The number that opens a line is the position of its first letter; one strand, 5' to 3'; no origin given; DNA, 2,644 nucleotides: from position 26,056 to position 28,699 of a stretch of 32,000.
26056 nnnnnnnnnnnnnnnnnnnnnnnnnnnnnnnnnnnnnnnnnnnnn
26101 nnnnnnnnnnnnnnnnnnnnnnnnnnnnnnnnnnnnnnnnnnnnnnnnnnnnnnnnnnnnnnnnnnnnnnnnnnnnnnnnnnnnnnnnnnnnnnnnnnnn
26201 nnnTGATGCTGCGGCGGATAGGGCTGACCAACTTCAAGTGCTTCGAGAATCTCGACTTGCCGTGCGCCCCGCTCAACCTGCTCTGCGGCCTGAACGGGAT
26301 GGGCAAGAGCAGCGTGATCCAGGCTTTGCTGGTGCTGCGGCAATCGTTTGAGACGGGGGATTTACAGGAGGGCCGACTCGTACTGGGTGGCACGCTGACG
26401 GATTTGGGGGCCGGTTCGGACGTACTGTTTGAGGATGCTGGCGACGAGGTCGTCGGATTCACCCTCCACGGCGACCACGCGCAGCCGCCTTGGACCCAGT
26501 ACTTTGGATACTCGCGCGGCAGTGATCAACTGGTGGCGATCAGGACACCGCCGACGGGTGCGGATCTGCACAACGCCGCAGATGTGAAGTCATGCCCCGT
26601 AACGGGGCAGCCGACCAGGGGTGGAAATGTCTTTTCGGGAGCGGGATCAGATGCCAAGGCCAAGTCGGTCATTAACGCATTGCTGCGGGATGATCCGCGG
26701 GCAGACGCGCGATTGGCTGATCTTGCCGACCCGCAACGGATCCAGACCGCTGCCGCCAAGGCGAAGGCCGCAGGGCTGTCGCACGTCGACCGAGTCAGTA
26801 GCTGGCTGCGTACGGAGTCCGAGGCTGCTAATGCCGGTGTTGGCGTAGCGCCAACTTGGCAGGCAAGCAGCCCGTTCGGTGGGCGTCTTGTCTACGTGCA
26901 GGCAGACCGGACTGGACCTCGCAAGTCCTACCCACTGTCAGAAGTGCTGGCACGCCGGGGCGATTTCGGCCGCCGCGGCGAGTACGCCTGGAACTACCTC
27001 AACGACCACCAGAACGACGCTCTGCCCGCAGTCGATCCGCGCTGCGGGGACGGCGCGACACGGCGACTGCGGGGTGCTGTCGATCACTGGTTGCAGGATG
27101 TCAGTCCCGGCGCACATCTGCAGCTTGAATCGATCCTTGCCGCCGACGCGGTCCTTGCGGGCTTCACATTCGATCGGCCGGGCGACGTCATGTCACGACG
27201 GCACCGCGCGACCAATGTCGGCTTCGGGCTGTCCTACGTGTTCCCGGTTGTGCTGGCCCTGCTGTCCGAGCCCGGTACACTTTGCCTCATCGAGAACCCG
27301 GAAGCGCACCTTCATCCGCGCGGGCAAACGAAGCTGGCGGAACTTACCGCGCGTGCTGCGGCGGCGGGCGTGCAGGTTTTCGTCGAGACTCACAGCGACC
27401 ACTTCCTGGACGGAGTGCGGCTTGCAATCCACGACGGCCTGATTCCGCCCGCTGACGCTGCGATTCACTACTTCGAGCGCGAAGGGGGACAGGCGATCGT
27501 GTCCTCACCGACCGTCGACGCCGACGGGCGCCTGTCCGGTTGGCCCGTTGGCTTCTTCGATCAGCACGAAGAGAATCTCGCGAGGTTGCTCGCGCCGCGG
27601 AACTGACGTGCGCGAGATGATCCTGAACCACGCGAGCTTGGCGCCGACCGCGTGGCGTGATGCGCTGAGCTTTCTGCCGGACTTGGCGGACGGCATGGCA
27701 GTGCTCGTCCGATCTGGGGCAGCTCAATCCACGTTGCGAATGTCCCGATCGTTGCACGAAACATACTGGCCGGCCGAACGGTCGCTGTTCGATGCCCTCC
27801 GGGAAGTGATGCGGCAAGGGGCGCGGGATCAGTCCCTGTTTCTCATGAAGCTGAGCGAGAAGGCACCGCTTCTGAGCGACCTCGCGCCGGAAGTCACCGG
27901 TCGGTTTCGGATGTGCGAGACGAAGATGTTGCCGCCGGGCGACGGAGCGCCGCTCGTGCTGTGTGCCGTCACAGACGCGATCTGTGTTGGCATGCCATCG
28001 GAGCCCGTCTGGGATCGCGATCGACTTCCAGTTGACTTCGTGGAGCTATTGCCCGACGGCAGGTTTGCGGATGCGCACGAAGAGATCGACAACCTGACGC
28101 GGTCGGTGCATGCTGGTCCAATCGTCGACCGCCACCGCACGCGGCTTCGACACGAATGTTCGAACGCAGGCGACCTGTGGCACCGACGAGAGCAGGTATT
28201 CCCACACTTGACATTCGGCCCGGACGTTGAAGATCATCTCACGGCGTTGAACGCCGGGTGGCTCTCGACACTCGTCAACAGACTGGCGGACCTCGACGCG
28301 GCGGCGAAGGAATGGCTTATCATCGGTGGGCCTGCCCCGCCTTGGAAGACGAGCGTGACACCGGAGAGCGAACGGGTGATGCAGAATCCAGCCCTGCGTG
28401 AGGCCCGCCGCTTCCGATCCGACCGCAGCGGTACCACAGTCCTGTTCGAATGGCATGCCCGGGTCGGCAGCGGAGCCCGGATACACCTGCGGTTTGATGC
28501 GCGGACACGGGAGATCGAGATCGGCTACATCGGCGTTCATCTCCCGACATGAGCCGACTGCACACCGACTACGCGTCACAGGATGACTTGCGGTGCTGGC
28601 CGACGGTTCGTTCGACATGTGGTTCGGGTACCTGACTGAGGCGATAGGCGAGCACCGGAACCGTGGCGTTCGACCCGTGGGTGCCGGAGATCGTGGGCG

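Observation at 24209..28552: Translationally coupled three-gene operon (extended DUF262/ParB-like protein, AAA_15/DUF3696-type ATPase, orphan protein): candidate novel or variant anti-phage defence system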

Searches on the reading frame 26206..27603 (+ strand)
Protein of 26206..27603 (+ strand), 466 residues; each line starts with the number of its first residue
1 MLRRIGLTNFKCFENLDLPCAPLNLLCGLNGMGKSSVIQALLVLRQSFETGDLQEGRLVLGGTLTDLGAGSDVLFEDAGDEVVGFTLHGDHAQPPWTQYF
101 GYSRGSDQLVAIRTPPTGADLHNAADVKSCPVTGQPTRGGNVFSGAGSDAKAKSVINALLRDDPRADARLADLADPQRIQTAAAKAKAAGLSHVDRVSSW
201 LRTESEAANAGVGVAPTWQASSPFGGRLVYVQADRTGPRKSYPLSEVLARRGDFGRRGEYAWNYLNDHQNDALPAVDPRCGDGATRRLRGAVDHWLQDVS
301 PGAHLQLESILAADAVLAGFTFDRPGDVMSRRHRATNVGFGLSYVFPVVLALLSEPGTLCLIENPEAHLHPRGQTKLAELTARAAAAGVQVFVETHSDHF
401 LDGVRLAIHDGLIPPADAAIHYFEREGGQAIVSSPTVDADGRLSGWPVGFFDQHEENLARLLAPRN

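Call 7: search_protein_families(library=pfam, proteins=[window:26206-27603:+], max_evalue=0.1)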
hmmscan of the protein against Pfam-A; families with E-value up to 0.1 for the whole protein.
window:26206-27603:+ (466 aa): 7 families
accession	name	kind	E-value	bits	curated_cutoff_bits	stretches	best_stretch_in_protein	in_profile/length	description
PF13175.12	AAA_15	-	1.4e-19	71.5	32.1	2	357-400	329-373/374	AAA ATPase domain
PF13304.12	AAA_21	-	4.4e-17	63.5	27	2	335-402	235-304/304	AAA domain, putative AbiEii toxin, Type IV TA system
PF12476.13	DUF3696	-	2.2e-14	53.9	22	1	413-461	1-52/52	Protein of unknown function (DUF3696)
PF02463.25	SMC_N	-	4.3e-07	30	40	1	1-44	1-48/220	RecF/RecN/SMC N terminal domain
PF13476.12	AAA_23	-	2.9e-05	25.2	27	1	5-42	2-40/201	AAA domain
PF11398.14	DUF2813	-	0.00089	19.2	21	0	1-44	2-45/372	Protein of unknown function (DUF2813)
PF13555.12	AAA_29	-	0.0061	16.7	27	1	2-44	1-45/61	P-loop containing region of AAA domain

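Call 8: search_protein_families(library=padloc, proteins=[window:26206-27603:+], max_evalue=0.1)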
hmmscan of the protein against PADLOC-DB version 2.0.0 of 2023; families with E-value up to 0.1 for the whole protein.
window:26206-27603:+ (466 aa): 125 families (the best 25 are shown)
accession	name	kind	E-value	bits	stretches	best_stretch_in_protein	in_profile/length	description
PDLC03878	NsnB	-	4.9e-99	330.4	1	1-462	1-343/345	-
PDLC04148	HEC-03B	-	4e-33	113.1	2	228-454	216-437/458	-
PDLC04707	PDC-M55A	-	5.2e-27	92.9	2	336-457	277-405/421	-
PDLC02979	AriA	-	3.7e-22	77.6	2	339-401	301-373/373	-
PDLC02980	AriA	-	1.9e-17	62.2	2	335-402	235-304/304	-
PDLC00096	GajA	-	4.5e-17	60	2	351-406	280-342/630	AAA ATPase domain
PDLC04178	HEC-01A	-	5.7e-17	59.8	2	290-403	218-333/399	-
PDLC00091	GajA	-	2.7e-14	50.9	2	359-398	299-339/627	AAA ATPase domain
PDLC04175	HEC-01A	-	1.2e-13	48.8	2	2-55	6-58/363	-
PDLC04182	HEC-01A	-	7.7e-13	46.2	2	352-404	299-354/406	-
PDLC04177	HEC-01A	-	1.7e-12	45.1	2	343-403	283-342/393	-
PDLC00099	GajA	-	2.1e-12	44.8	2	358-399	300-342/626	AAA ATPase domain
PDLC04033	PD-T4-4_A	-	2.3e-12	44.9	1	352-401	321-370/460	-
PDLC04393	PDC-M07A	-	2.4e-12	44.6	2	1-55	1-55/435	-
PDLC04176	HEC-01A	-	4.4e-12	44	2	331-399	249-319/371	-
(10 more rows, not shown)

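Call 9: search_protein_families(library=ncbifam, proteins=[window:26206-27603:+], max_evalue=0.1)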
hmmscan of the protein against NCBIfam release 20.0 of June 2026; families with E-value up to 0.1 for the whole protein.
window:26206-27603:+ (466 aa): 13 families
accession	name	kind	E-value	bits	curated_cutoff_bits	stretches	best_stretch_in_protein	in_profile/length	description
NF047739.1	antiphage_MADS3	equivalog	3.6e-11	42.9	420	2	1-55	1-55/427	methylation-associated defense system AAA family ATPase MAD3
TIGR00611.2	recf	equivalog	8.9e-08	31.7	172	1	2-50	1-52/339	DNA replication/repair protein RecF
NF041760.1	PtuA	equivalog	2.7e-06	26.6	500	1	2-41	52-92/524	retron Ec78 anti-phage system effector ATPase PtuA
TIGR01166.1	cbiO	subfamily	0.0013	18.2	211.8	1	358-397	147-186/190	cobalt ABC transporter, ATP-binding protein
NF041035.1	Rad50_Halo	equivalog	0.0027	16.1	1000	1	3-41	4-43/883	DNA double-strand break repair ATPase Rad50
NF002572.0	PRK02224.1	equivalog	0.0038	15.6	1087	1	2-41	3-43/888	DNA double-strand break repair ATPase Rad50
NF038234.1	retron_eff_Eco8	equivalog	0.0053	15.4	250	1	2-41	3-43/679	retron Eco8 family effector endonuclease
TIGR03740.1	galliderm_ABC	subfamily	0.0084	15.8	309.75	0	332-404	119-187/223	lantibiotic protection ABC transporter ATP-binding subunit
NF053563.1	Rkd4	equivalog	0.016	13.3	860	1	2-41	3-43/747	arcadin-4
NF003034.1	PRK03918.1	equivalog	0.027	12.5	700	1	3-43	4-45/878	DNA double-strand break repair ATPase Rad50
TIGR02673.1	FtsE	equivalog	0.043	13.5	264.85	0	351-404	151-203/214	cell division ATP-binding protein FtsE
NF010159.0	PRK13638.1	equivalog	0.064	12.6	489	0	360-398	158-196/271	energy-coupling factor ABC transporter ATP-binding protein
NF040873.1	AztA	equivalog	0.066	12.8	220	0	357-399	138-180/191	zinc ABC transporter ATP-binding protein AztA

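Call 18: search_protein_families(library=phrogs, proteins=[window:26206-27603:+], max_evalue=0.1)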
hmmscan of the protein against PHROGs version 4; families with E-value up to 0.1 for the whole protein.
window:26206-27603:+ (466 aa): 12 families
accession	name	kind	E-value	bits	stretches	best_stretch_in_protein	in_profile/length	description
phrog_21420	-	unknown function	3.2e-40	139.2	2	335-462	503-633/654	-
phrog_4747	-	unknown function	1.5e-13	51.7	2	355-402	332-380/610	-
phrog_3940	-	unknown function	9.6e-11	42.2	2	1-42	4-46/537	-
phrog_8323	-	unknown function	3.3e-09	36.8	2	2-41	51-91/623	-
phrog_9802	-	unknown function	5.3e-09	36.6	2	353-401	281-328/438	-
phrog_13167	-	unknown function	1.5e-07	31.7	1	355-404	336-385/477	-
phrog_14430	-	unknown function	1.1e-05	25.9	1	357-406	338-387/444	-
phrog_8066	-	unknown function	0.013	15.4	1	350-372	377-399/522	-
phrog_77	-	DNA, RNA and nucleotide metabolism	0.018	14.5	1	2-42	298-341/967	SbcC-like subunit of palindrome specific endonuclease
phrog_12026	-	unknown function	0.022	16.3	1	399-462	44-102/106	-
phrog_1499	-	unknown function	0.052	13.8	0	5-41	8-45/427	-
phrog_7507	-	unknown function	0.081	13.2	0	4-41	6-44/483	-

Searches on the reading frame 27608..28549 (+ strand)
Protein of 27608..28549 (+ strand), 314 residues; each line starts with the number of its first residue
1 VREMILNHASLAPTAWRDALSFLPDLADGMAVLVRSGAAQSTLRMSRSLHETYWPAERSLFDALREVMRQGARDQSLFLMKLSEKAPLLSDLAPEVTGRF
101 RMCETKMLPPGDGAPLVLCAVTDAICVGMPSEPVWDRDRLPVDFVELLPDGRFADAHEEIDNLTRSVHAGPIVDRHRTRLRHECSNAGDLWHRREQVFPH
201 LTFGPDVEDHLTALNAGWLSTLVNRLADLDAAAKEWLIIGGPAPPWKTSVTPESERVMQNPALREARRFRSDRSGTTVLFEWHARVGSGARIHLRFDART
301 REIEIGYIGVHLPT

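Call 7: search_protein_families(library=pfam, proteins=[window:27608-28549:+], max_evalue=0.1)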
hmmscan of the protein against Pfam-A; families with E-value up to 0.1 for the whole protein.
window:27608-28549:+ (314 aa): 0 families

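Call 8: search_protein_families(library=padloc, proteins=[window:27608-28549:+], max_evalue=0.1)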
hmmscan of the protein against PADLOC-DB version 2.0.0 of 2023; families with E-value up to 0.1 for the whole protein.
window:27608-28549:+ (314 aa): 6 families
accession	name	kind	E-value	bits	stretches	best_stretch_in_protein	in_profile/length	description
PDLC03912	NsnC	-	1.5e-54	183.9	1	1-314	1-312/316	-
PDLC03879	NsnC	-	1.5e-53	180.4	1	3-313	4-304/305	-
PDLC03903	NsnC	-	5.7e-19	66.4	1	177-314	170-300/300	-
PDLC03914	NsnC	-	1.7e-09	35.5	1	176-314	164-314/314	-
PDLC03896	NsnC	-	0.00066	17.3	0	269-312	269-316/319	-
PDLC03899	NsnC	-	0.013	12.9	1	174-224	138-187/299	-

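Call 9: search_protein_families(library=ncbifam, proteins=[window:27608-28549:+], max_evalue=0.1)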
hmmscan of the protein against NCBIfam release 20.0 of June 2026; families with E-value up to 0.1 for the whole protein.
window:27608-28549:+ (314 aa): 0 families

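Call 18: search_protein_families(library=phrogs, proteins=[window:27608-28549:+], max_evalue=0.1)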
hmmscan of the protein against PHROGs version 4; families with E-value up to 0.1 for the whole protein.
window:27608-28549:+ (314 aa): 0 families

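Call 22: find_homologous_proteins(query=window:27608-28549:+, max_evalue=0.001)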
Query window:27608-28549:+ (314 aa): 927 proteins with E <= 0.001 among 6607 candidates; the best 120 are listed.
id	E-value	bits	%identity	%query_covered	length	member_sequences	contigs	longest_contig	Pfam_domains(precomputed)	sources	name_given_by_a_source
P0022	7.2e-186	635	90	99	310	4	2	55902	-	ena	-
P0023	2.7e-171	587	83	99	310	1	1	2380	-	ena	-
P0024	1.6e-165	568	81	99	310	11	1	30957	-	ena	-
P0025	2.3e-158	544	77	100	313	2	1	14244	-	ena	-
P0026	7.2e-156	536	77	99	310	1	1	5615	-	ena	-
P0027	3.6e-155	534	76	100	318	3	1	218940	-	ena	-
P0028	1.7e-154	532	75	99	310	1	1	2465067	-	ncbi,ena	-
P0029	9.5e-154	529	76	100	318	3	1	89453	-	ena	-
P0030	7.7e-153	526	75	100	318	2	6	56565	-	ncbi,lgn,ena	-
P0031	2.7e-150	518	76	99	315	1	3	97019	-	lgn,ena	-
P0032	2.2e-149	515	75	99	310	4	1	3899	-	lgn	-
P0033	9.6e-149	513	75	99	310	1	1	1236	-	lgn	-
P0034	1.1e-148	512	74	99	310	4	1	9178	-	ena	-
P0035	1.2e-145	503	73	100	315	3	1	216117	-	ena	-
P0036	8.6e-145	500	74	99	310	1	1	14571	-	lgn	-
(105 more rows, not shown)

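Call 40: predict_structure(alignment_id=A2)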
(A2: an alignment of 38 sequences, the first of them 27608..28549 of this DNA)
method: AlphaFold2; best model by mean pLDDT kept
length: 314 residues; sequences in the alignment: 38
mean_pLDDT: 85.6   pTM: 0.82
mean pLDDT of the five models: 85.6, 85.5, 83.6, 82.0, 80.9
residues with pLDDT >= 90: 171; 70-90: 102; 50-70: 41; < 50: 0
segments of 3 or more residues with pLDDT < 50: none
pLDDT, mean of each block of 10 residues (from residue 1): 81 84 95 92 82 84 94 93 65 58 58 58 82 87 76 82 94 93 90 93 94 87 95 94 92 92 93 90 89 94 94 76
secondary structure, 60 per line:
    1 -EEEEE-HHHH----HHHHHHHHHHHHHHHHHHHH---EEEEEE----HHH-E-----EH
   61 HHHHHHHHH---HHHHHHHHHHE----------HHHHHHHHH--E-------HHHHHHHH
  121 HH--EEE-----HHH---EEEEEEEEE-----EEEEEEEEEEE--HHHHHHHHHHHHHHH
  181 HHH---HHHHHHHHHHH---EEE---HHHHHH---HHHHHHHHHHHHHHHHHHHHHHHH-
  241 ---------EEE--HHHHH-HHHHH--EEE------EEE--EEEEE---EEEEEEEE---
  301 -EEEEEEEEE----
elements in order: E2-6 H8-11 H16-35 E39-44 H60-69 H73-82 H94-102 H113-122 E125-127 E139-147 E153-163 H166-183 H187-197 E201-203 H207-212 H216-239 E250-252 H255-259 H261-265 E268-270 E277-279 E282-286 E290-297 E302-310

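Call 43: fold_search(model_id=the predicted structure, library=pdb)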
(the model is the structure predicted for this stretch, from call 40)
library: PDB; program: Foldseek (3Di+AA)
matches with E <= 10: 523; with E <= 0.001: 0
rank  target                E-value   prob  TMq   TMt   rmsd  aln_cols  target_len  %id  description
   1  8g6p                  1.1e-01  0.06  0.10  0.08  15.8       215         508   12  Crystal structure of Mycobacterium thermoresistibile MurE in complex with ADP and 2,6-Diaminopimelic acid (released 2023-04-05)
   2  7v6w_F                1.3e-01  0.95  0.21  0.65   4.5       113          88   12  Crystal structure of heterohexameric Sa2YoeB-Sa2YefM complex bound to 26bp-DNA (released 2021-12-15)
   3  7v6w_E                2.1e-01  0.89  0.21  0.64   4.7       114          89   11  Crystal structure of heterohexameric Sa2YoeB-Sa2YefM complex bound to 26bp-DNA (released 2021-12-15)
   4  7v5y_E                2.3e-01  0.89  0.21  0.65   4.6       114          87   11  Crystal structure of hexameric complex of Sa2YoeB-Sa2YefM toxin-antitoxin from Staphylococcus aureus (released 2021-12-15)
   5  6s62_A                2.3e-01  0.05  0.11  0.09  17.0       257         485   14  Crystal structure of 2-methylcitrate dehydratase (PrpD) from Pseudomonas aeruginosa in apo form. (released 2020-10-14)
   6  5yjx_A                2.3e-01  0.04  0.12  0.10  19.8       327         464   10  Structure of the Ndi1 protein from Saccharomyces cerevisiae in complex with myxothiazol. (released 2018-02-14)
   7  6aw2_B                2.4e-01  0.08  0.13  0.12  18.0       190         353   10  Crystal structure of the HopQ-CEACAM1 complex (released 2018-05-16)
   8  7xbj_A                2.9e-01  0.21  0.20  0.21  11.8       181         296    7  Txp40, an insecticidal toxin protein from Xenorhabdus nematophila (released 2023-03-29)
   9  9rdi_A                3.3e-01  0.08  0.16  0.17  17.1       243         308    8  Crystal Structure of Flap Endonuclease FEN1 with Compound 5 (released 2025-09-24)
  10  1szq_A                3.5e-01  0.06  0.14  0.11  17.6       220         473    9  Crystal Structure of 2-methylcitrate dehydratase (released 2004-04-27)
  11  7xbj_B                4.2e-01  0.18  0.19  0.21  12.3       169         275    8  Txp40, an insecticidal toxin protein from Xenorhabdus nematophila (released 2023-03-29)
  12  9g12_B                4.4e-01  0.77  0.20  0.65   5.2       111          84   14  Mycobacterium tuberculosis RelBE1 toxin-antitoxin system; rv1247c (relB1 antitoxin), rv1246c (relE1 toxin) (released 2025-12-17)
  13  6gq3_A                5.3e-01  0.04  0.07  0.05  14.1       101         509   18  Human asparagine synthetase (ASNS) in complex with 6-diazo-5-oxo-L-norleucine (DON) at 1.85 A resolution (released 2019-09-18)
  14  3fhy_A                5.3e-01  0.02  0.12  0.12  15.8       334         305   11  Crystal structure of D235N mutant of human pyridoxal kinase (released 2008-12-23)
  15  4xgr_C                5.6e-01  0.18  0.19  0.36   7.2       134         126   16  Crystal structure of addiction module from Mycobacterial species (released 2015-08-12)
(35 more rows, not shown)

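Call 54: search_solved_structures(query=A2, max_evalue=1)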
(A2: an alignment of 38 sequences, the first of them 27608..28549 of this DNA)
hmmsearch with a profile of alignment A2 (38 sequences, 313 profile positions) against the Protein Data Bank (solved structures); distinct sequences matched with E-value up to 1: 5.
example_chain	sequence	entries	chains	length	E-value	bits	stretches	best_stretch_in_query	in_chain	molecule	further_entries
7dfz_A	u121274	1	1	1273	0.74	12.1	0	45-126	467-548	NPC1-like intracellular cholesterol transporter 1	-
7df8_A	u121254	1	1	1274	0.74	12.1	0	45-126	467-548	NPC1-like intracellular cholesterol transporter 1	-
7dfw_A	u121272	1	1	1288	0.75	12.1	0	45-126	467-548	NPC1-like intracellular cholesterol transporter 1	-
7n4x_A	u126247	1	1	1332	0.79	12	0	45-126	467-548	Isoform 2 of NPC1-like intracellular cholesterol transporter 1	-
7n4u_A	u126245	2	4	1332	0.79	12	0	45-126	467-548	Isoform 2 of NPC1-like intracellular cholesterol transporter 1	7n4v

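Call 89: search_dna_similar(query=window:27608-28549:+, collection=plasmids, mode=protein, max_rows=10)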
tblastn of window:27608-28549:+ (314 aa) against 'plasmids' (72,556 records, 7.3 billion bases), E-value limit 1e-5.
Records with a match: 1; places in all: 1; records where one place covers at least 80% of the query: 0.
Best place of each record, by identity: <60% 1.
By first word of the organism name: Methylobacterium 1.
By predicted mobility (MOB-suite, as given by PLSDB): non-mobilizable 1.
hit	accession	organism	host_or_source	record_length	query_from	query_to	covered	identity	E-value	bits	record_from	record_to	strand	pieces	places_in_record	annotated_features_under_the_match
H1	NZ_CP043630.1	Methylobacterium aquaticum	Prosopis cineraria,pure bacterial ...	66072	73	313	77%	26.5%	4e-8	62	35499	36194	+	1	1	hypothetical protein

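Call 91: get_annotated_region(hit=H1, flank=5000)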
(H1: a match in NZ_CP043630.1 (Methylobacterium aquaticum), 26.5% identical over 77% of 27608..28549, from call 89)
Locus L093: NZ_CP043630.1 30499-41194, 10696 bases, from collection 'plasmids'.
description: Methylobacterium aquaticum strain BG2 plasmid pMaqPC3, complete sequence
organism: Methylobacterium aquaticum (NCBI taxid 270351)
taxonomy: Bacteria; Pseudomonadota; Alphaproteobacteria; Hyphomicrobiales; Methylobacteriaceae; Methylobacterium; Methylobacterium aquaticum
host: -; source: Prosopis cineraria,pure bacterial culture,nodule; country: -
typing (MOB-suite, as given by PLSDB): non-mobilizable
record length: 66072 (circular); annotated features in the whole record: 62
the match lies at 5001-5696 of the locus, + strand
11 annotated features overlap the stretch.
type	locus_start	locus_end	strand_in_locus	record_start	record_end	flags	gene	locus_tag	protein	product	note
CDS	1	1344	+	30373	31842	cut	-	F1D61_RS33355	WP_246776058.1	Mu transposase C-terminal domain-containing protein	-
CDS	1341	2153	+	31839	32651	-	-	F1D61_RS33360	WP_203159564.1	AAA family ATPase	-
CDS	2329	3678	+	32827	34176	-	-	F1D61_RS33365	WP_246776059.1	DUF262 domain-containing protein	-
CDS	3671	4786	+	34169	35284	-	-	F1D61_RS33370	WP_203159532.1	DUF3696 domain-containing protein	-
CDS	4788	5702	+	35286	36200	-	-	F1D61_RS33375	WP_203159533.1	hypothetical protein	-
CDS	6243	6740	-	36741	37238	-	-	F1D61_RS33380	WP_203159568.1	MucR family transcriptional regulator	-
CDS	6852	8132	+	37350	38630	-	-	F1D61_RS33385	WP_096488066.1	IS66 family transposase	-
CDS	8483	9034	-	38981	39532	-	-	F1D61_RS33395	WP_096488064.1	peroxidase-related enzyme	-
CDS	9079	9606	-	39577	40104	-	-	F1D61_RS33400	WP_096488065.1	DUF417 family protein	-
CDS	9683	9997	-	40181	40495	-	-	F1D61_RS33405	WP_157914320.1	hypothetical protein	-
CDS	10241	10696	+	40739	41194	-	-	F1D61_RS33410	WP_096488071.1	MarR family winged helix-turn-helix transcriptional regulator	GO:0006355 - regulation of DNA-templated transcription [Evidence IEA]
